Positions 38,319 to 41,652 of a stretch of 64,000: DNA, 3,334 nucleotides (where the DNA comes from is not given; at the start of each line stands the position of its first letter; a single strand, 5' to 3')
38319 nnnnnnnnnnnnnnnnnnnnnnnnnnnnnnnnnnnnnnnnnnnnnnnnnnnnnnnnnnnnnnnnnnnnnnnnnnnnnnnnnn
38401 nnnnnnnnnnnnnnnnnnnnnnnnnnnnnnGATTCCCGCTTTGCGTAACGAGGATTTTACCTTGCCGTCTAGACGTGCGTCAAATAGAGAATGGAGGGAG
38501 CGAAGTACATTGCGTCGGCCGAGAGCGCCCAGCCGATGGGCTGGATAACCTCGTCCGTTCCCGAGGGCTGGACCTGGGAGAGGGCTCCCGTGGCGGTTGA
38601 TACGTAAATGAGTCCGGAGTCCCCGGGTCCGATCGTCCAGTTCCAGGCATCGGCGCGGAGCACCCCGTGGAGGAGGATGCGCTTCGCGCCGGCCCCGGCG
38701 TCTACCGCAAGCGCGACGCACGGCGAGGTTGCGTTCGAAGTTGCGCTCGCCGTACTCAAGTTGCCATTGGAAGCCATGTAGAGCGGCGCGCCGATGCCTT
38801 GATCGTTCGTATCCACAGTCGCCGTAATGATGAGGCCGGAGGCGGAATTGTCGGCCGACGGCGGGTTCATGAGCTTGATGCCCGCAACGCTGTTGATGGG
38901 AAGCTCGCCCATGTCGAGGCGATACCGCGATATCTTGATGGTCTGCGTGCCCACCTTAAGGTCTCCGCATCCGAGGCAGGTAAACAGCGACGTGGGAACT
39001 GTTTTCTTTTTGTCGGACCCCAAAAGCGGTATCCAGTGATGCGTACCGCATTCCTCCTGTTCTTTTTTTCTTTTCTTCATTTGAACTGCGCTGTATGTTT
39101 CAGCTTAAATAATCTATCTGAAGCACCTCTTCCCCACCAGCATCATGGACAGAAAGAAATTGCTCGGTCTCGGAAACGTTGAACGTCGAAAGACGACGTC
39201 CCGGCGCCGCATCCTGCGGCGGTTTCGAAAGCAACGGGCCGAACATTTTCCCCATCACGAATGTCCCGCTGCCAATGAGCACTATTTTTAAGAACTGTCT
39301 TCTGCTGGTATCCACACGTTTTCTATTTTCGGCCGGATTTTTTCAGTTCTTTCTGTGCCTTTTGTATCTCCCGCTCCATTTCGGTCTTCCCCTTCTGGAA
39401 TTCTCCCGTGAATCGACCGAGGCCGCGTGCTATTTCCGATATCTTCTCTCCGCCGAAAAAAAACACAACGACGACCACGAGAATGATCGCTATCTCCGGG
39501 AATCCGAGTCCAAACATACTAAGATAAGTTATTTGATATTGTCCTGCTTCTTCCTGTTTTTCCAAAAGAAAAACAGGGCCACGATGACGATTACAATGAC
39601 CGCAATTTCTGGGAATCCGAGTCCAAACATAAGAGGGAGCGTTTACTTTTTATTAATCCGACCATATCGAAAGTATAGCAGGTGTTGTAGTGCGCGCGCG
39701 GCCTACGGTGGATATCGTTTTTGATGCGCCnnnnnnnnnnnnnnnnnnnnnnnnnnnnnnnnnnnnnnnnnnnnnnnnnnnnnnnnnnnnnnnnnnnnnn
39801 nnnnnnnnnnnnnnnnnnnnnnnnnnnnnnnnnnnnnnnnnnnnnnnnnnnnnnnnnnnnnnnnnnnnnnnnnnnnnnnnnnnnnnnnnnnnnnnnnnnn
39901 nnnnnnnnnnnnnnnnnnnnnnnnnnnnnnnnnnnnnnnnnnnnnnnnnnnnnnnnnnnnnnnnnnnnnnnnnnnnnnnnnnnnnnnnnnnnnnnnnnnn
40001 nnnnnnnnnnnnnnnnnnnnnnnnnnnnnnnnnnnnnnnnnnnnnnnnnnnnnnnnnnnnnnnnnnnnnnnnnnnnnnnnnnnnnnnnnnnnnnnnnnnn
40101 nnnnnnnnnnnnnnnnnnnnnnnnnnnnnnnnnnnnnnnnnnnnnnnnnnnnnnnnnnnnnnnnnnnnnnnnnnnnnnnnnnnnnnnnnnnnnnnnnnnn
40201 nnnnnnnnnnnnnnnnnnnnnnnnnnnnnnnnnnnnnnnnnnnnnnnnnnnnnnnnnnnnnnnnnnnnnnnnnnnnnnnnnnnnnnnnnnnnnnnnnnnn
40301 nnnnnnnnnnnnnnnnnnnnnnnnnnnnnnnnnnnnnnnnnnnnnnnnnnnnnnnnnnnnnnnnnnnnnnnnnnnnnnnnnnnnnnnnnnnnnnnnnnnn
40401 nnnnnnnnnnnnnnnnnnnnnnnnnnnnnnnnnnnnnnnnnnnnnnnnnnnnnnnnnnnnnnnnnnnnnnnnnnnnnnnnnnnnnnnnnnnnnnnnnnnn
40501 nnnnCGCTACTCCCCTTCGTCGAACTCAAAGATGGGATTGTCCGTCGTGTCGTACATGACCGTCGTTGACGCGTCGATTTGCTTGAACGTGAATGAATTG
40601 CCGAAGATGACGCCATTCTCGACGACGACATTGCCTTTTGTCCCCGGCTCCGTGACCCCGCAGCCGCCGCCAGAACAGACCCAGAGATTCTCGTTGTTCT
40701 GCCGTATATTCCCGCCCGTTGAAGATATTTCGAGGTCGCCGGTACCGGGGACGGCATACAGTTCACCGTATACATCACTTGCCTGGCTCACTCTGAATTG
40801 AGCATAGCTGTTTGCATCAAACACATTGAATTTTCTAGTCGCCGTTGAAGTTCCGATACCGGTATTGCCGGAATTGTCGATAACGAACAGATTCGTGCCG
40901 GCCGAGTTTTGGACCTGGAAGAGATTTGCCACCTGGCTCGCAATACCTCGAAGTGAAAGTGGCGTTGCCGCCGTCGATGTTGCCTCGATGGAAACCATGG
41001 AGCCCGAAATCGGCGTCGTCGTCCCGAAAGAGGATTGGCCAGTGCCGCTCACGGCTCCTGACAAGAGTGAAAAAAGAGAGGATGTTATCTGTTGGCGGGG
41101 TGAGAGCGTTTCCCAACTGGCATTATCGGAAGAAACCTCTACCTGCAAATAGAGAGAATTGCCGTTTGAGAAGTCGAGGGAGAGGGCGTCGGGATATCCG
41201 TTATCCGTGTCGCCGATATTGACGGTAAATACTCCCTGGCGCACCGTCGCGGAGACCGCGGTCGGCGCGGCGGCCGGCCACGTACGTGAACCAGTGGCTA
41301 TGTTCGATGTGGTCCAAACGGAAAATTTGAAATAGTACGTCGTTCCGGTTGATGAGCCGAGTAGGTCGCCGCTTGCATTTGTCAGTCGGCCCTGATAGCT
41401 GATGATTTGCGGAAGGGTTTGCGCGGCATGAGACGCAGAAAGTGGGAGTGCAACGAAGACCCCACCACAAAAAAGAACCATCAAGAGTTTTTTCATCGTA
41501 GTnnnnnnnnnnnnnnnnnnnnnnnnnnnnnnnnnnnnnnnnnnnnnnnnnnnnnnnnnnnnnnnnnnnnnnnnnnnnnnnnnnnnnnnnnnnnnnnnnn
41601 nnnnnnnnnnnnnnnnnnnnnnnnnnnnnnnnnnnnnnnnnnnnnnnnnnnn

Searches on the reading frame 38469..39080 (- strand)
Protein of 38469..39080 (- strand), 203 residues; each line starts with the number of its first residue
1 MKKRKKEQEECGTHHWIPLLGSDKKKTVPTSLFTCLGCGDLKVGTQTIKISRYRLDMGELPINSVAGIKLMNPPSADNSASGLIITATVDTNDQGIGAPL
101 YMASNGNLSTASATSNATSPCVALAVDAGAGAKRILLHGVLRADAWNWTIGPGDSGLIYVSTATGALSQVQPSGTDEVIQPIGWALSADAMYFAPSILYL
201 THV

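Call 4: search_protein_families(library=pfam, proteins=[window:38469-39080:-], max_evalue=0.1)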
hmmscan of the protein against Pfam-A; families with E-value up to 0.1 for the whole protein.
window:38469-39080:- (203 aa): 0 families

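Call 5: search_protein_families(library=phrogs, proteins=[window:38469-39080:-], max_evalue=0.01)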
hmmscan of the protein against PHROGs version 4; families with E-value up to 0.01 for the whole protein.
window:38469-39080:- (203 aa): 1 family
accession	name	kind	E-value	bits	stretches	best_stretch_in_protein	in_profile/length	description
phrog_12121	-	unknown function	0.0082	17.2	0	159-192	122-154/165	-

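Call 13: search_protein_families(library=ncbifam, proteins=[window:38469-39080:-], max_evalue=0.01)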
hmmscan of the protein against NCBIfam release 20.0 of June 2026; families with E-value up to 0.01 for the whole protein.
window:38469-39080:- (203 aa): 0 families

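Call 32: search_solved_structures(query=A3, max_evalue=10)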
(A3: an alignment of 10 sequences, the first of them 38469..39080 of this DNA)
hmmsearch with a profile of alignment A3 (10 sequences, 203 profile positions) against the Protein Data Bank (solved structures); distinct sequences matched with E-value up to 10: 11.
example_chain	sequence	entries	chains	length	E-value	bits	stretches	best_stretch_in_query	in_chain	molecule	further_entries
6tjh_A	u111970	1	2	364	0.00017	24.4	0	153-199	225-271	Cake9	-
6tji_A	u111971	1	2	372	0.0002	24.2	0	153-199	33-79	Cake10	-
8keg_a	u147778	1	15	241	0.00026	23.9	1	75-184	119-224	neck fiber gp82N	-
6tjg_A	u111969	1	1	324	0.00058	22.7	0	153-199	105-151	Cake8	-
6tjf_A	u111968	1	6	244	0.01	18.6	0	153-194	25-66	Cake6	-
6tje_A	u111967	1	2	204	0.052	16.3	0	153-194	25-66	Cake5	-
6tjd_A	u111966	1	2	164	0.31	13.8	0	153-199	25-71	Cake4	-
6lea_E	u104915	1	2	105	0.83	12.4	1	49-116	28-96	Flagellin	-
1u53_A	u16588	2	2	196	0.86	12.4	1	75-136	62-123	secreted protein ASP-2 | Ancylostoma secreted protein 2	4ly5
4nui_A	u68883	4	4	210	0.96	12.2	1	75-136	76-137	Ancylostoma secreted protein 2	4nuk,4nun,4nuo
8eyr_C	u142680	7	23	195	1.1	12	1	24-60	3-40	Insulin-like growth factor I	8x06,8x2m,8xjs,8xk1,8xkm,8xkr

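Call 43: find_homologous_proteins(query=window:38469-39080:-, max_evalue=0.001)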
Query window:38469-39080:- (203 aa): 256 proteins with E <= 0.001 among 566 candidates; the best 120 are listed.
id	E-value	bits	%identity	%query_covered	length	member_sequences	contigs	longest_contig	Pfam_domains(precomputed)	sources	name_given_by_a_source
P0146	2.0e-130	451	100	100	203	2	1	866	-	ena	-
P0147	7.5e-102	357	77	100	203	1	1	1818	-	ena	-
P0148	7.8e-102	357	81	93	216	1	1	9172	-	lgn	-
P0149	1.0e-101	357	77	98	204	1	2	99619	-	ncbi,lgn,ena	-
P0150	6.4e-101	354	76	100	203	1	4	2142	-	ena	-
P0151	3.2e-100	352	75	100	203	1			-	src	-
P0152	5.4e-100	351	76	95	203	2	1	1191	-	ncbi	-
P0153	5.6e-100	351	76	100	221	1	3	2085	-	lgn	-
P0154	7.6e-100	351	77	97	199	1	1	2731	-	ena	-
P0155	7.9e-100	351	76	97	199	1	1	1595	-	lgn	-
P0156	8.4e-100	351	78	98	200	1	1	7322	-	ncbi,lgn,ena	-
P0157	7.7e-99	347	76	97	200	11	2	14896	-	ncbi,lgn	-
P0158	9.4e-99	347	74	99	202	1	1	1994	-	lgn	-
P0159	2.6e-98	346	78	97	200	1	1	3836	-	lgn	-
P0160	3.6e-98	345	75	100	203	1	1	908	-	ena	-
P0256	3.0e-83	297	66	97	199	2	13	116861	-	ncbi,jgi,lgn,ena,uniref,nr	ncbi:MAG: hypothetical protein A3C02_03440 [Candidatus Andersenbacteria bacterium RIFCSPHIGHO2_02_FU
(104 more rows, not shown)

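Call 51: predict_structure(alignment_id=A6)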
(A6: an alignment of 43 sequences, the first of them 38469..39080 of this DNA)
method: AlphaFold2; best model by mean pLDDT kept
length: 203 residues; sequences in the alignment: 43
mean_pLDDT: 78.1   pTM: 0.62
mean pLDDT of the five models: 78.1, 77.4, 76.3, 74.1, 64.4
residues with pLDDT >= 90: 83; 70-90: 73; 50-70: 14; < 50: 33
segments of 3 or more residues with pLDDT < 50: 1-7, 51-71, 200-203
pLDDT, mean of each block of 10 residues (from residue 1): 48 80 79 77 71 43 34 72 91 94 94 84 94 93 93 88 94 88 91 67 36
secondary structure, 60 per line:
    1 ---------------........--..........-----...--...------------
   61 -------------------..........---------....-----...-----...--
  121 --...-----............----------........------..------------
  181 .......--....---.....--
elements in order: E16-23 E26-35 E41-43 E46-48 E80-89 E99-102 E108-110 E123-125 E131-142 H153-156 E157-160 E181-187 E190-193 H197-201

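Call 63: find_related_loci(query=A6, collection=viral_contigs, flank=10000)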
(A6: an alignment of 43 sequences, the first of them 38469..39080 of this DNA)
Query A6 (203 aa) in viral_contigs; peptide patterns used: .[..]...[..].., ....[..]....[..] (x = any residue, [..] = any of these).
14 stretches matched a pattern; 8 encode a relative of the query (tblastn E <= 1e-3); 8 distinct loci.
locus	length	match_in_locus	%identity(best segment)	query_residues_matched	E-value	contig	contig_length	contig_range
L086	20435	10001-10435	55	58-203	2e-54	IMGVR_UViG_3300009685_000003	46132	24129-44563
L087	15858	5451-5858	60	68-202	1e-52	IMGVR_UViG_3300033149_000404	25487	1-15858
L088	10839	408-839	54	58-202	7e-49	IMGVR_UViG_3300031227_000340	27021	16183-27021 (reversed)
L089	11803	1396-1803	53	68-203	7e-49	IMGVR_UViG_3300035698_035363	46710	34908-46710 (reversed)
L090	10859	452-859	55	68-202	2e-48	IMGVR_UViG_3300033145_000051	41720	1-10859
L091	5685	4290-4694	56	68-202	2e-47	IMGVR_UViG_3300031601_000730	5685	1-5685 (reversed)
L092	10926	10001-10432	50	58-202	4e-47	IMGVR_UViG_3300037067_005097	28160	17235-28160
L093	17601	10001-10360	32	74-198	1e-12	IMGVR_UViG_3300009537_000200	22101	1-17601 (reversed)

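Call 65: search_protein_families(library=phrogs, proteins=[L086:8426-10438:+, L087:4182-5864:+, L089:166-1809:+, L091:2376-4700:+, L092:9266-10441:+, L093:8474-10849:+, L086:6981-8426:+, L086:703-3030:+, L087:915-3380:+, L087:5866-7158:+], max_evalue=0.001)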
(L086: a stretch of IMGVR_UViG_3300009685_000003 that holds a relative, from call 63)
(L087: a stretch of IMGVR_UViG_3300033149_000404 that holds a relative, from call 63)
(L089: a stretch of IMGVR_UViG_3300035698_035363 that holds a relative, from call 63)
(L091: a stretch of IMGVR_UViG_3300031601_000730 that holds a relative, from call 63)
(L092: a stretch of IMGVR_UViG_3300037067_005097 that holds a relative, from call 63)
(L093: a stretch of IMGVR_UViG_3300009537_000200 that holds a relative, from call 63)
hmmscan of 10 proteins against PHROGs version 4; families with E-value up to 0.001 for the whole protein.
L086:8426-10438:+ (670 aa): 42 families (the best 25 are shown)
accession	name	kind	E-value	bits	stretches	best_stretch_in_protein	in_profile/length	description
phrog_5073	-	tail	3.3e-90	304.6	4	268-418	210-354/519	tail fiber protein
phrog_6320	-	tail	2.7e-80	272.1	4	144-268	83-210/745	tail fiber protein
phrog_819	-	tail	8.9e-73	246.9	3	186-409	505-731/1024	tail protein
phrog_8745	-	tail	9.3e-60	203.2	4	307-419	1378-1477/1803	tail fiber protein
phrog_3420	-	unknown function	7e-59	200.3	2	110-280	219-391/929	-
phrog_29268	-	unknown function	4.1e-50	171.6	3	222-438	309-533/653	-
phrog_366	-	tail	5.9e-46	158.9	5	48-190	265-385/474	tail fiber protein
phrog_28263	-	tail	2e-44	152.2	2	110-271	601-761/1400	tail fiber protein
phrog_30509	-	tail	5.1e-41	141.5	6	379-447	45-115/254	collagen like minor tail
phrog_1806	-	tail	1.6e-38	133.6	4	342-473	106-230/276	collagen like minor tail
phrog_18350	-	tail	2.3e-36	126.8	4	176-311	98-239/253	tail fiber protein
phrog_10972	-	tail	4.4e-35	122.8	4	78-159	127-202/343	tail fiber protein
phrog_34255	-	unknown function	1.8e-33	116.4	2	109-294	278-460/1044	-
phrog_1658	-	unknown function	6.8e-30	105.6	4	422-488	43-106/239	-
phrog_17587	-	tail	1.1e-29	104.4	6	135-205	351-421/641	tail fiber protein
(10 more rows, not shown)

L087:4182-5864:+ (560 aa): 28 families (the best 25 are shown)
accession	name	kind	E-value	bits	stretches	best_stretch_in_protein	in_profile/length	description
phrog_6320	-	tail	1.9e-47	163.5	2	42-222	83-260/745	tail fiber protein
phrog_5073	-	tail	3.5e-40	139.5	3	346-410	262-324/519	tail fiber protein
phrog_819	-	tail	3.4e-33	115.9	2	22-174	478-663/1024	tail protein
phrog_8745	-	tail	5.1e-32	111.2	3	74-178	1386-1489/1803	tail fiber protein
phrog_30509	-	tail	1.3e-29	104.1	3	111-190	47-130/254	collagen like minor tail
phrog_3420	-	unknown function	7.3e-29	100.9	2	21-175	236-379/929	-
phrog_28263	-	tail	2.4e-27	95.6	2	20-181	584-744/1400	tail fiber protein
phrog_366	-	tail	6.6e-25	89.5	4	348-412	315-383/474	tail fiber protein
phrog_29268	-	unknown function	5.4e-24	85.3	3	22-143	421-539/653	-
phrog_34255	-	unknown function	6.7e-23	81.4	2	15-192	275-458/1044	-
phrog_18350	-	tail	2.3e-22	80.9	3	346-410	109-178/253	tail fiber protein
phrog_1806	-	tail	2.5e-18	67.4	3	47-179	108-235/276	collagen like minor tail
phrog_1658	-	unknown function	2.1e-15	58.1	1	348-411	49-113/239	-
phrog_17587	-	tail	5.4e-15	55.9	1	348-412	354-419/641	tail fiber protein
phrog_36982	-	unknown function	3.1e-14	52.8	3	20-126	557-663/944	-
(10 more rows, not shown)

L089:166-1809:+ (547 aa): 24 families
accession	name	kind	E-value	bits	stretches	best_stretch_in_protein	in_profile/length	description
phrog_6320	-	tail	9.9e-54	184.3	4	82-174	109-204/745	tail fiber protein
phrog_5073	-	tail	7.5e-49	168.1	4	98-206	258-358/519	tail fiber protein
phrog_8745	-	tail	7.2e-41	140.6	5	3-131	1383-1512/1803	tail fiber protein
phrog_819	-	tail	7.1e-38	131.4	3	83-287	502-722/1024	tail protein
phrog_3420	-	unknown function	2.2e-37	129.1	2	137-402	100-374/929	-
phrog_28263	-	tail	1.7e-34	119.3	2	3-228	562-789/1400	tail fiber protein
phrog_30509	-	tail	6.8e-32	111.6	4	122-196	39-109/254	collagen like minor tail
phrog_34255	-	unknown function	7.4e-29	101.1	2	3-186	265-453/1044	-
phrog_366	-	tail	4.6e-25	90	1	78-155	307-384/474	tail fiber protein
phrog_29268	-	unknown function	9.5e-25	87.8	3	2-118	423-537/653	-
phrog_18350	-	tail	2.2e-24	87.5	4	82-173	104-193/253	tail fiber protein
phrog_1806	-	tail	2.4e-24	87.1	3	3-128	109-230/276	collagen like minor tail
phrog_36982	-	unknown function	5.7e-23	81.7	2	2-230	432-658/944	-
phrog_38806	-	unknown function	3.6e-16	60.4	2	4-77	62-128/285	-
phrog_38766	-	head and packaging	2e-13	50.7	1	83-176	82-175/478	virion structural protein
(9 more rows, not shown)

L091:2376-4700:+ (774 aa): 26 families (the best 25 are shown)
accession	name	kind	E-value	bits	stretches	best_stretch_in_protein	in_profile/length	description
phrog_5073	-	tail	1.9e-75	255.9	5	125-304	178-357/519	tail fiber protein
phrog_6320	-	tail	4.1e-54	185.5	4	205-342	80-215/745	tail fiber protein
phrog_819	-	tail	2.4e-38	133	5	72-160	511-597/1024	tail protein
phrog_29268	-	unknown function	1.8e-31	110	2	105-341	308-543/653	-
phrog_366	-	tail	7.1e-31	109.1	4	69-154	303-386/474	tail fiber protein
phrog_3420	-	unknown function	7.2e-30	104.2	3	68-396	108-432/929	-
phrog_8745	-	tail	4e-29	101.6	3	204-413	1382-1586/1803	tail fiber protein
phrog_34255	-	unknown function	1.7e-25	90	3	202-356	262-456/1044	-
phrog_28263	-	tail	2.2e-22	79.2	2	456-629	667-841/1400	tail fiber protein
phrog_18350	-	tail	6.7e-22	79.4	4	71-157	119-204/253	tail fiber protein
phrog_30509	-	tail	2.8e-20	73.5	2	554-626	36-109/254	collagen like minor tail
phrog_1806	-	tail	2.2e-19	70.8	2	72-153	133-210/276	collagen like minor tail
phrog_33406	-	tail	5.6e-16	59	2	73-186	195-298/651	tail fiber protein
phrog_10972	-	tail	1.9e-15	58.2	1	461-521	165-224/343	tail fiber protein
phrog_1658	-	unknown function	8.7e-15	56.1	1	72-156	49-122/239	-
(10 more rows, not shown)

L092:9266-10441:+ (391 aa): 2 families
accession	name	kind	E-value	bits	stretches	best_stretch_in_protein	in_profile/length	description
phrog_29998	-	unknown function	2e-06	28.5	1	55-86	32-63/233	-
phrog_17334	-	unknown function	0.00033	20.8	0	65-117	39-89/279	-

L093:8474-10849:+ (791 aa): 0 families

L086:6981-8426:+ (481 aa): 3 families
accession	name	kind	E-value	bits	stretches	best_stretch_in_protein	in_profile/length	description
phrog_13126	-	moron, auxiliary metabolic gene and host takeover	6.7e-41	141.8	1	1-270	1-272/394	beta-1,4-glycosyltransferase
phrog_841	-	moron, auxiliary metabolic gene and host takeover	3.5e-06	27.7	1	1-100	2-111/309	GtrB-like O-antigen conversion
phrog_22502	-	other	0.00027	21.7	1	331-410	71-161/276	methyltransferase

L086:703-3030:+ (775 aa): 3 families
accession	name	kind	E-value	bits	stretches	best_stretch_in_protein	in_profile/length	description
phrog_332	-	connector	1.4e-09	37.8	1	182-461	150-401/560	head-tail adaptor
phrog_1216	-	head and packaging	1.8e-05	24.5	1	305-439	320-459/714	portal protein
phrog_156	-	head and packaging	0.00082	18.9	0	306-490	274-462/681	portal protein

L087:915-3380:+ (821 aa): 25 families
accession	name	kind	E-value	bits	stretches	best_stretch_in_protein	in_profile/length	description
phrog_2662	-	head and packaging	8.3e-130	435.5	1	46-723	68-711/717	portal protein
phrog_12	-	head and packaging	2.4e-81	275.6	1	45-497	93-536/646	portal protein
phrog_2468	-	head and packaging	2e-36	127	1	479-727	18-279/303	head morphogenesis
phrog_5929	-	head and packaging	3.7e-32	112.5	1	201-400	7-208/228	portal protein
phrog_115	-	head and packaging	1.2e-29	104.9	1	603-796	206-406/665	minor head protein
phrog_6577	-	unknown function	1.6e-29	103.9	1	497-794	28-293/1066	-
phrog_2271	-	head and packaging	1.3e-21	77.1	1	47-388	54-395/859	portal protein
phrog_4728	-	head and packaging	1.5e-21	77.8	1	606-797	187-395/591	head morphogenesis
phrog_595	-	head and packaging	4.4e-21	76.8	1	594-794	173-369/513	head maturation protease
phrog_3517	-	head and packaging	1.2e-20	75.2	1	628-728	223-332/371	head morphogenesis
phrog_241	-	head and packaging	5.4e-20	73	1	595-737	145-283/679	head morphogenesis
phrog_2841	-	head and packaging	6e-18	66.1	1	603-805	196-396/525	minor head protein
phrog_21454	-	unknown function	3.9e-17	63.4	1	222-386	8-170/320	-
phrog_324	-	head and packaging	7.6e-13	49.3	1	453-781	96-389/624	head morphogenesis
phrog_859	-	head and packaging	3.5e-11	43.4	1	596-797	153-354/807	portal protein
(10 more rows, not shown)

L087:5866-7158:+ (430 aa): 0 families

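Call 84: find_encoding_contigs(protein=P0256, flank=10000, max_places=2)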
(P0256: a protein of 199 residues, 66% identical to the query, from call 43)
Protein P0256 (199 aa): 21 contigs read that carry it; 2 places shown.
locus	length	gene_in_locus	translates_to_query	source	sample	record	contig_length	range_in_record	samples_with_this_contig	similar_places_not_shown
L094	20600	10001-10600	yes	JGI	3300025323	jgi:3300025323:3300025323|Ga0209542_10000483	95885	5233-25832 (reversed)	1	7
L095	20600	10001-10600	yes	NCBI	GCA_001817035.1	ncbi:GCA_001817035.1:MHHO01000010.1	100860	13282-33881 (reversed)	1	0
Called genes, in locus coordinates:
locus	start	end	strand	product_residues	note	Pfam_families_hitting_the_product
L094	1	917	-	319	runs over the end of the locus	PF18884:TSP3_bac (weak)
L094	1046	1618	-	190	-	-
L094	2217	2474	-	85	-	-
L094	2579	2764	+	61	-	-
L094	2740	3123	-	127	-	PF04480:DUF559, PF18741:MTES_1575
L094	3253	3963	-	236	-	PF08843:AbiEii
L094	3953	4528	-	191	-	-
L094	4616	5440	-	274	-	PF00398:RrnaAD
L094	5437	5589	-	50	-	-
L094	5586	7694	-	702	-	PF00580:UvrD-helicase, PF13245:AAA_19, PF13604:AAA_30 (faint), PF01443:Viral_helicase1 (faint), PF13361:UvrD_C, PF13538:UvrD_C_2 (faint)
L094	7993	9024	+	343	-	PF01476:LysM, PF23473:LysM3_LYK4_5 (weak), PF01476:LysM, PF01551:Peptidase_M23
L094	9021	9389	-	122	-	PF07681:DoxX (weak)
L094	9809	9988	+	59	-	PF02416:TatA_B_E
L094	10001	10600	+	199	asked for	-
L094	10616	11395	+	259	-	PF00535:Glycos_transf_2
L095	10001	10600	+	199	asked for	-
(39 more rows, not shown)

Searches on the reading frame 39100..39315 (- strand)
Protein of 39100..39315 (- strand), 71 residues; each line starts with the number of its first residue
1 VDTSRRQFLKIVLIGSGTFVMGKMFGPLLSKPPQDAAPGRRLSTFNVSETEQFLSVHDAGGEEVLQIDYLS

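Call 75: search_protein_families(library=pfam, proteins=[window:39100-39315:-], max_evalue=0.001)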
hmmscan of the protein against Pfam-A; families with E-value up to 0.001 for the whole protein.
window:39100-39315:- (71 aa): 0 families

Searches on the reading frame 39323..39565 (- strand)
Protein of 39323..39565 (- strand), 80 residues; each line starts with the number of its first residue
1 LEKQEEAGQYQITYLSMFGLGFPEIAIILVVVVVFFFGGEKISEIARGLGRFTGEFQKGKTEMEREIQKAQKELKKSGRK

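Call 75: search_protein_families(library=pfam, proteins=[window:39323-39565:-], max_evalue=0.001)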
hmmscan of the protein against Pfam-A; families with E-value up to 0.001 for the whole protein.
window:39323-39565:- (80 aa): 1 family
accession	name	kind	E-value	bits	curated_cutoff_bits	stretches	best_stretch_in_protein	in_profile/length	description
PF02416.21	TatA_B_E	-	9.6e-11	41.2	21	1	20-72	1-52/53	mttA/Hcf106 family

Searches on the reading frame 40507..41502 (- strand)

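Call 9: search_protein_families(library=pfam, proteins=[window:40507-41502:-], max_evalue=0.01)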
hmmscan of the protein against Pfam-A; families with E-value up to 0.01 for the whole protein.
window:40507-41502:- (331 aa): 0 families

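Call 10: search_protein_families(library=phrogs, proteins=[window:40507-41502:-], max_evalue=0.01)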
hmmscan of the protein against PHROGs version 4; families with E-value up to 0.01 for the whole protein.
window:40507-41502:- (331 aa): 1 family
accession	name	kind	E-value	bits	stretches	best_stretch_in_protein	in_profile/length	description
phrog_32304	-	unknown function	0.0096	17.1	0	271-298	13-40/48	-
